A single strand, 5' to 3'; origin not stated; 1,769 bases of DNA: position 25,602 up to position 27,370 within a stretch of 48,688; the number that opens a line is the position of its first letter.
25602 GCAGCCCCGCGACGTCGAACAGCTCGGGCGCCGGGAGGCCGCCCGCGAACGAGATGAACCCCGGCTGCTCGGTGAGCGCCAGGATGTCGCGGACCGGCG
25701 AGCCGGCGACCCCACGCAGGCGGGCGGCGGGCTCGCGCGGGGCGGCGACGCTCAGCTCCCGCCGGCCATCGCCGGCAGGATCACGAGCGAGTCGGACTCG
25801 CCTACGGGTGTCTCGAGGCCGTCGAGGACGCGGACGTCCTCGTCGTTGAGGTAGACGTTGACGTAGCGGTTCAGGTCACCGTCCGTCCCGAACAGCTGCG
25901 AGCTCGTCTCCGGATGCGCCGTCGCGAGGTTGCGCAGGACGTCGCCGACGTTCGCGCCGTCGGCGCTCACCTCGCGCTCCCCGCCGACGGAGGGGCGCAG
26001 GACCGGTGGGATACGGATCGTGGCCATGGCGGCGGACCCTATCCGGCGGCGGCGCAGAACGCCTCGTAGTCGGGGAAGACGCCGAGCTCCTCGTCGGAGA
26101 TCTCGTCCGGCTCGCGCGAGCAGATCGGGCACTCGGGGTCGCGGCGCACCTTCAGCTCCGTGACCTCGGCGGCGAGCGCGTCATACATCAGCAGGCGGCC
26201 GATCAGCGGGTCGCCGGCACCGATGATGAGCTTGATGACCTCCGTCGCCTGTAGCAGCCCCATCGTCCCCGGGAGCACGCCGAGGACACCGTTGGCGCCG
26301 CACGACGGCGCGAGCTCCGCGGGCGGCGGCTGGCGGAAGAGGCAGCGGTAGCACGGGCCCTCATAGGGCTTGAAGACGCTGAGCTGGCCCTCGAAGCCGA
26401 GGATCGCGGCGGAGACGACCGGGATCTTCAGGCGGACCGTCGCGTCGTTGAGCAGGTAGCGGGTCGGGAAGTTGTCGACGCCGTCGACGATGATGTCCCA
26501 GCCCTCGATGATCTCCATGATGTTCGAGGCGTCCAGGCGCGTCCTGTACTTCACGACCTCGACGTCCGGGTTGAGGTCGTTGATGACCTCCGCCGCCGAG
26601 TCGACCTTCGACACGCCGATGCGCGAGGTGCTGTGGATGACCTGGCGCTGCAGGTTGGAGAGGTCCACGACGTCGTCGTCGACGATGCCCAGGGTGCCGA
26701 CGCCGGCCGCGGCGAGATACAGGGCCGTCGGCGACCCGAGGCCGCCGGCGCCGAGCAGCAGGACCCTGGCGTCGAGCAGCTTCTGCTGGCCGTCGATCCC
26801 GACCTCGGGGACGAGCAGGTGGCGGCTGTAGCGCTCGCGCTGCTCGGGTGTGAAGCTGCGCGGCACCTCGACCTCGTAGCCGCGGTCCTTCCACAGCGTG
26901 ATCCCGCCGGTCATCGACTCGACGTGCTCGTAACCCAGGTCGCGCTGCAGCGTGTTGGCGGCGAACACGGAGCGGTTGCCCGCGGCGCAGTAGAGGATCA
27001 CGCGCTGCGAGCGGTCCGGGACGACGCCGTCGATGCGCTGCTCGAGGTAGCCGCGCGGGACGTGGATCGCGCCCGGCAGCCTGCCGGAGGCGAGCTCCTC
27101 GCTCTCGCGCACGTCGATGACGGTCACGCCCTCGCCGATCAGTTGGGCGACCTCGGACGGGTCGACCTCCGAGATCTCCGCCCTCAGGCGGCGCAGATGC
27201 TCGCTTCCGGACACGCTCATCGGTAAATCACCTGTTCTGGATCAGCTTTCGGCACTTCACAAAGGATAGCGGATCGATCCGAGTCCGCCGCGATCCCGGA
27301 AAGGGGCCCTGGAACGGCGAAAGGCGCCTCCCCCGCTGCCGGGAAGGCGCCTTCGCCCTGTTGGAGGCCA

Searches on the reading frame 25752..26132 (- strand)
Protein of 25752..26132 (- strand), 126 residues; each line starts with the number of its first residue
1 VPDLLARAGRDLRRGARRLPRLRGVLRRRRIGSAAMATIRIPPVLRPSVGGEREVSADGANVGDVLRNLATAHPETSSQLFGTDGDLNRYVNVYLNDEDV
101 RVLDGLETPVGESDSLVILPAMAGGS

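Call 27: search_protein_families(library=pfam, proteins=[window:25752-26132:-], max_evalue=0.01)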
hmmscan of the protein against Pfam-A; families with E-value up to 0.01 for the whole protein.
window:25752-26132:- (126 aa): 2 families
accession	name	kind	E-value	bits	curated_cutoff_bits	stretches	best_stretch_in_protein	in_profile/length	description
PF02597.26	ThiS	-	3.6e-12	47.1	22.5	1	44-125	6-76/76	ThiS family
PF09138.17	Urm1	-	0.0089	16.8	21.8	0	57-125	28-96/96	Urm1 (Ubiquitin related modifier)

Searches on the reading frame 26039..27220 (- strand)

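Call 96: search_protein_families(library=pfam, proteins=[window:26039-27220:-], max_evalue=0.00001)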
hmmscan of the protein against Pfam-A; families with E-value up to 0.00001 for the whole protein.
window:26039-27220:- (393 aa): 2 families
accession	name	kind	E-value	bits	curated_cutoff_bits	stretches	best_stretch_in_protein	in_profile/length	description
PF00899.27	ThiF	-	4.7e-81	271.9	28.1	1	131-365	1-237/238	ThiF family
PF00581.25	Rhodanese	-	1.3e-16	61.3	22.2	1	21-112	2-101/102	Rhodanese-like domain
